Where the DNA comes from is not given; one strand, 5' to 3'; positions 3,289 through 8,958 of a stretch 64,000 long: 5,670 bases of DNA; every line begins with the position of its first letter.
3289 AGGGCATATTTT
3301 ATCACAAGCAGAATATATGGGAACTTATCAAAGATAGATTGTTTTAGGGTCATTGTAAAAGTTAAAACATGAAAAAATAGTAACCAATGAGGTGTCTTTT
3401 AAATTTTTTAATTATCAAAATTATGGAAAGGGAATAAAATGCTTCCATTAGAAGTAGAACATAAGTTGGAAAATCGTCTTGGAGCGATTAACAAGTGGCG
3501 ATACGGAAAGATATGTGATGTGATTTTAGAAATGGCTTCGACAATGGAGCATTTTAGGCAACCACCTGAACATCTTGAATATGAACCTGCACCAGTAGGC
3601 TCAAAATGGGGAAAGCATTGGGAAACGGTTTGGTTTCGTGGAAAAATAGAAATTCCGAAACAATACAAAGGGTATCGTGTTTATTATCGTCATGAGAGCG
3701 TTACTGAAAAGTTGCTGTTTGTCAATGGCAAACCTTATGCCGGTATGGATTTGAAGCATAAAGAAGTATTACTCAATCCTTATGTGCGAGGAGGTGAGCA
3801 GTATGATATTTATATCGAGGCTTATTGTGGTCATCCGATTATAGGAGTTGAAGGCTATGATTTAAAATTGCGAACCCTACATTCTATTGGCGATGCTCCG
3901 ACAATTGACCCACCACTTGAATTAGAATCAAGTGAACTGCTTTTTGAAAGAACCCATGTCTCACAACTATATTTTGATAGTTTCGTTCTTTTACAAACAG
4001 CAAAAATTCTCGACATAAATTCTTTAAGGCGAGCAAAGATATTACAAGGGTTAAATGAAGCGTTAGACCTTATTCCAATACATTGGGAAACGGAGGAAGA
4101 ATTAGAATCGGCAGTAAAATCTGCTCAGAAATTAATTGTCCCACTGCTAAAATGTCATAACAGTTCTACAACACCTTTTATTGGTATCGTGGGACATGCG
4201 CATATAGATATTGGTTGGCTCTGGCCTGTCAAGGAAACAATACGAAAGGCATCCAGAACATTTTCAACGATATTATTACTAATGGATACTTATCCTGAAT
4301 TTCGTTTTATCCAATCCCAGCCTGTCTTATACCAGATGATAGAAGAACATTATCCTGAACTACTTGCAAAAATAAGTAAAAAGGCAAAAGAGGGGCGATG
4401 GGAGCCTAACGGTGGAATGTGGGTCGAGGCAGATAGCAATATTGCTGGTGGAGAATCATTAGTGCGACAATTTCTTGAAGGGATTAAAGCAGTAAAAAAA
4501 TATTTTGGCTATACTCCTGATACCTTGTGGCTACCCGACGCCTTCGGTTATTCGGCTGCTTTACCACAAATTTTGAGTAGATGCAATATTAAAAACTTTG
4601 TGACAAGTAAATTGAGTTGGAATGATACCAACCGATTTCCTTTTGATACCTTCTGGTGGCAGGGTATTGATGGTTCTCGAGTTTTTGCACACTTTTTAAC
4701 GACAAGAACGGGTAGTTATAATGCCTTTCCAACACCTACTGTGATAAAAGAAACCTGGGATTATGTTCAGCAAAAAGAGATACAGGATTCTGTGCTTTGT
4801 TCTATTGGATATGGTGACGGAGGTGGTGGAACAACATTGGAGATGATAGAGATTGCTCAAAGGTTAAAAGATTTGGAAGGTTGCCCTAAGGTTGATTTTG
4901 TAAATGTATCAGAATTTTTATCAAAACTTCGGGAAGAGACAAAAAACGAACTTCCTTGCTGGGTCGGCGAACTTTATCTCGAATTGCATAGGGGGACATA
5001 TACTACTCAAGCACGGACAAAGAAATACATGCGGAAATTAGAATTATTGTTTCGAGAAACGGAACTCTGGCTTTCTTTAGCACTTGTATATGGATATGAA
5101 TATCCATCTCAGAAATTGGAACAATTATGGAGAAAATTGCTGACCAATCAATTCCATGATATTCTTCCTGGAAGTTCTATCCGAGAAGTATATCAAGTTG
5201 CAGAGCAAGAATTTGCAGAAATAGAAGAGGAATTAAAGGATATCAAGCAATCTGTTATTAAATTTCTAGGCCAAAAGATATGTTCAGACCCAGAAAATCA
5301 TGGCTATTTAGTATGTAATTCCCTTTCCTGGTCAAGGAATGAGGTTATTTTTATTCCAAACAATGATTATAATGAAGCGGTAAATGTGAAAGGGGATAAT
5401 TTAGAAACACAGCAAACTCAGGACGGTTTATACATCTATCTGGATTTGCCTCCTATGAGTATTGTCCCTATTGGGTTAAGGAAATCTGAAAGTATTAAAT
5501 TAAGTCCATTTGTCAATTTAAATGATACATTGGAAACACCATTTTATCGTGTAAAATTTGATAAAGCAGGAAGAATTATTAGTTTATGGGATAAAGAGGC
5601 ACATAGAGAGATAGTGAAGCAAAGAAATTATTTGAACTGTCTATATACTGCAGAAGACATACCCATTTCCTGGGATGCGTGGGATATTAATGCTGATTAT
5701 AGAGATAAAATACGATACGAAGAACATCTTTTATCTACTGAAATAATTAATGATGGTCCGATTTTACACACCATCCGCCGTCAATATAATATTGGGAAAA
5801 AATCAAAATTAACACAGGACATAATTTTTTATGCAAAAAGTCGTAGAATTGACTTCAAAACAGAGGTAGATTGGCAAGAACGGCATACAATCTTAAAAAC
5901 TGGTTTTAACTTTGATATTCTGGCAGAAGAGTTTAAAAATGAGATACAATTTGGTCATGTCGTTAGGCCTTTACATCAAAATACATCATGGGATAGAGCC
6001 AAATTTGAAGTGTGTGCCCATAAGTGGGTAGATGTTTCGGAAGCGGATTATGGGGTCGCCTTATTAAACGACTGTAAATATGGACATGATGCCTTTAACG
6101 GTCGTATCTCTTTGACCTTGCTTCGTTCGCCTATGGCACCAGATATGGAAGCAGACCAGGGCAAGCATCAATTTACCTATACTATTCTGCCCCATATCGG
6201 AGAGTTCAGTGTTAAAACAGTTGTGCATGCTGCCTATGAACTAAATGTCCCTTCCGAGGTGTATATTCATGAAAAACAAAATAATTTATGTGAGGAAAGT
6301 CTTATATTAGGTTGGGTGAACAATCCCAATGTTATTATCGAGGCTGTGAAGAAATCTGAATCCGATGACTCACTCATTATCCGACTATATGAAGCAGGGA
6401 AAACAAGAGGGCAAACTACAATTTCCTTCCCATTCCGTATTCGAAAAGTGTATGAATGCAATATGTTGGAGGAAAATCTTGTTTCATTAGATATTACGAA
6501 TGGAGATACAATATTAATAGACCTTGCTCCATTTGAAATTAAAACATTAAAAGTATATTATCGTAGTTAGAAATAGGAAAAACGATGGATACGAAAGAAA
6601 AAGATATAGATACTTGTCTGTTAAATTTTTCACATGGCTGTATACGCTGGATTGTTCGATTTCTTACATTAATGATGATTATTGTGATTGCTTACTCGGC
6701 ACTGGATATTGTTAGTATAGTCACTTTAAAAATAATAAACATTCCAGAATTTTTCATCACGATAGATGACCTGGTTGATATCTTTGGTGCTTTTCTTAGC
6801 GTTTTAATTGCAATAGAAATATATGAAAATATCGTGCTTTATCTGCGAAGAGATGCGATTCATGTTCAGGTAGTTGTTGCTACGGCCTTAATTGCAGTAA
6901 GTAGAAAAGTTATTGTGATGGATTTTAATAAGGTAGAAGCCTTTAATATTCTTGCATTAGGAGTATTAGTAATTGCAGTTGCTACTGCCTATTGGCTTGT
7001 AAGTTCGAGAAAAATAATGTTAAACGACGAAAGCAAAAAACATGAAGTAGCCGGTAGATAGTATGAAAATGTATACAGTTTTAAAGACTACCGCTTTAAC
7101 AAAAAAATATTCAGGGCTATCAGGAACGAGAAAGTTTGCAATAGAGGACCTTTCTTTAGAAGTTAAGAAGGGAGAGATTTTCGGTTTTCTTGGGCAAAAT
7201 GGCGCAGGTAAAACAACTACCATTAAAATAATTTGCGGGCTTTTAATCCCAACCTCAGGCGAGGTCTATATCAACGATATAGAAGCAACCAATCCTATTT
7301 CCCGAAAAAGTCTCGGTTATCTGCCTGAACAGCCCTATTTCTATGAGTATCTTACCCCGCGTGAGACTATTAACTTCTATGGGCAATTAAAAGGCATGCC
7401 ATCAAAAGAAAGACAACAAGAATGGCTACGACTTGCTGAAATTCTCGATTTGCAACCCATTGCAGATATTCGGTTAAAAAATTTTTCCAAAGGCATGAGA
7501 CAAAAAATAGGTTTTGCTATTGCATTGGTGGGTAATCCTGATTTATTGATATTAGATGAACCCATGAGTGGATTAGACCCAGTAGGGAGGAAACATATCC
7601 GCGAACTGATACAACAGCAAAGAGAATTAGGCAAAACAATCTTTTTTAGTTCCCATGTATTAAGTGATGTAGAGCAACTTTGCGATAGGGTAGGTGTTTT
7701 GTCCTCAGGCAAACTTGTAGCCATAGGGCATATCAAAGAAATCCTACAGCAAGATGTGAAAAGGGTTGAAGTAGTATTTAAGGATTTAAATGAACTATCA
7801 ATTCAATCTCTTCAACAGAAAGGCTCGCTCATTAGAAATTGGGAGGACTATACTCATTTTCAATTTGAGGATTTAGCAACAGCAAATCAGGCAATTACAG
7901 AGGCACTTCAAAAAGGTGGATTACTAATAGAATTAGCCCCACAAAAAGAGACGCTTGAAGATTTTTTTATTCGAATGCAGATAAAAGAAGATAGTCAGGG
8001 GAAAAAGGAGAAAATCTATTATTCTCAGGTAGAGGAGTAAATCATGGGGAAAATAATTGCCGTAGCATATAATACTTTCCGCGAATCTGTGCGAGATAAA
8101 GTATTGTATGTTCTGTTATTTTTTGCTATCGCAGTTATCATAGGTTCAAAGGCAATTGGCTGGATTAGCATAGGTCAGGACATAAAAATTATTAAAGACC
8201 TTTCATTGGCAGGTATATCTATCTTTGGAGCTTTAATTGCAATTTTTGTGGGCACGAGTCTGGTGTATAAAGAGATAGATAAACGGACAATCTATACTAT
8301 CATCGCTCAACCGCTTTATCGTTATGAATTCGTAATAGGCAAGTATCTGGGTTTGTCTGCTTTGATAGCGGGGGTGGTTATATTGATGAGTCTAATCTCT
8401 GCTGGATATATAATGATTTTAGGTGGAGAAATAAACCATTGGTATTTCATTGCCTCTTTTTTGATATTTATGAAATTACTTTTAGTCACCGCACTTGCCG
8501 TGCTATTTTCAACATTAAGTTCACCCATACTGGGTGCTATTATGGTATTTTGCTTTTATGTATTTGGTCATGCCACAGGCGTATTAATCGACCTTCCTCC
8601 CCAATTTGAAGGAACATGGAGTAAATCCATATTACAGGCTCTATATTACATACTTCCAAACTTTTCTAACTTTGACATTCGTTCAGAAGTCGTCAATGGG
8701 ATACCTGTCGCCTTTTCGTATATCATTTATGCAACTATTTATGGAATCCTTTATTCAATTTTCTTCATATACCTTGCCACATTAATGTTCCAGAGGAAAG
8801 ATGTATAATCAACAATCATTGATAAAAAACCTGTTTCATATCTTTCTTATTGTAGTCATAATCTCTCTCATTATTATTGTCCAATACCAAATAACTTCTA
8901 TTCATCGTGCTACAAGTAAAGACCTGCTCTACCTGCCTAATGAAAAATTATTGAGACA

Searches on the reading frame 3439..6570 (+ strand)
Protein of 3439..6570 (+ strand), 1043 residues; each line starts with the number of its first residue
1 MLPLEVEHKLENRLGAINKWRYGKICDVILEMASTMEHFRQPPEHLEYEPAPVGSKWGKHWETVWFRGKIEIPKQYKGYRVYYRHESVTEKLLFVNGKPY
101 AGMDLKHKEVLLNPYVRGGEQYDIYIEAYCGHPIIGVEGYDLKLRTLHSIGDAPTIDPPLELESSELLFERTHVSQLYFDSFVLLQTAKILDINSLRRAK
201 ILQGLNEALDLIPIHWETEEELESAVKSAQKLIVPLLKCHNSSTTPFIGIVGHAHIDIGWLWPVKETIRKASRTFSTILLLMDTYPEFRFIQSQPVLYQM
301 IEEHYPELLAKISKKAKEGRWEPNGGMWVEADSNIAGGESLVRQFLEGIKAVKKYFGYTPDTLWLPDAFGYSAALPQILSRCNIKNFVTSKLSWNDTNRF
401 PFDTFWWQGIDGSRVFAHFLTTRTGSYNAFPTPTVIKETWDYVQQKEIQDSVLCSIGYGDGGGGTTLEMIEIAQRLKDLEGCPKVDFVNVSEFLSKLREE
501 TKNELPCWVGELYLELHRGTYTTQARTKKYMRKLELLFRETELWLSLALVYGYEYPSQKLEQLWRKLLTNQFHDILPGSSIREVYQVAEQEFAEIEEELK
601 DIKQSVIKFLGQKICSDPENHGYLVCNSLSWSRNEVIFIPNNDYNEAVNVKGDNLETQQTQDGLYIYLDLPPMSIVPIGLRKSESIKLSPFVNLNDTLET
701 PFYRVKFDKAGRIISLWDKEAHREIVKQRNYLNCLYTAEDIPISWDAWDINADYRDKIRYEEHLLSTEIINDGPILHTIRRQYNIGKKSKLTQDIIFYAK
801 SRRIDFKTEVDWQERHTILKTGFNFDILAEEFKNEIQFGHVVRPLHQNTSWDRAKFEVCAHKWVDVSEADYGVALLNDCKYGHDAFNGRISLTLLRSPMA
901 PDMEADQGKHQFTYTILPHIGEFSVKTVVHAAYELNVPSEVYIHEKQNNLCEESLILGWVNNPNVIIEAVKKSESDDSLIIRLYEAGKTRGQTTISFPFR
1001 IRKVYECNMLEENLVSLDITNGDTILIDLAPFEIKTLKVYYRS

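Call 40: search_protein_families(library=pfam, proteins=[window:3439-6570:+], max_evalue=0.00001)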
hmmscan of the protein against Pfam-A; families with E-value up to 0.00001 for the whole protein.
window:3439-6570:+ (1043 aa): 5 families
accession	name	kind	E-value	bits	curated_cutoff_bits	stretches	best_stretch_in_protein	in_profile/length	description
PF01074.27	Glyco_hydro_38N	-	3.7e-83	279.5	25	1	250-508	4-269/270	Glycosyl hydrolases family 38 N-terminal domain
PF07748.19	Glyco_hydro_38C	-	5.5e-63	213.4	25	1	698-903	1-205/206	Glycosyl hydrolases family 38 C-terminal domain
PF09261.16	Alpha-mann_mid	-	1.3e-29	102.5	31.1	1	515-609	1-95/96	Alpha mannosidase middle domain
PF17677.7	Glyco_hydro38C2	-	7.5e-19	68.1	22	1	964-1037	1-72/72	Glycosyl hydrolases family 38 C-terminal beta sandwich domain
PF22907.2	Ams1-like_1st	-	1.7e-06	28.3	27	1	47-104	28-85/145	Alpha-mannosidase, jelly roll domain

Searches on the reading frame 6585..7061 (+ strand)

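Call 40: search_protein_families(library=pfam, proteins=[window:6585-7061:+], max_evalue=0.00001)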
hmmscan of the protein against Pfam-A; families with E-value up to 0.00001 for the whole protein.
window:6585-7061:+ (158 aa): 1 family
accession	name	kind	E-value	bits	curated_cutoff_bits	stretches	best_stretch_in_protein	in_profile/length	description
PF06146.17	PsiE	-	5.1e-27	94.9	23.9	1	22-142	1-120/122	Phosphate-starvation-inducible E family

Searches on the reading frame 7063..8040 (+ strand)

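Call 40: search_protein_families(library=pfam, proteins=[window:7063-8040:+], max_evalue=0.00001)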
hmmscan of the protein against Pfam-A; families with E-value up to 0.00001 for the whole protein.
window:7063-8040:+ (325 aa): 2 families
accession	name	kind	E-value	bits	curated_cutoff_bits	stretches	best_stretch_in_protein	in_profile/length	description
PF00005.33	ABC_tran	-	4.3e-30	105.5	25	1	28-168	2-136/137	ABC transporter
PF13304.12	AAA_21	-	1.2e-11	45.7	27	1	137-198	234-298/304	AAA domain, putative AbiEii toxin, Type IV TA system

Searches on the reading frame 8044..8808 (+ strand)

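Call 40: search_protein_families(library=pfam, proteins=[window:8044-8808:+], max_evalue=0.00001)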
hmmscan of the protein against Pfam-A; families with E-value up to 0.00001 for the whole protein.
window:8044-8808:+ (254 aa): 1 family
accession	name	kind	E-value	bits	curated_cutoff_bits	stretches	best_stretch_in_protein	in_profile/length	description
PF12679.13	ABC2_membrane_2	-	2.7e-10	40.4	27.2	1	6-254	2-283/283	ABC-2 family transporter protein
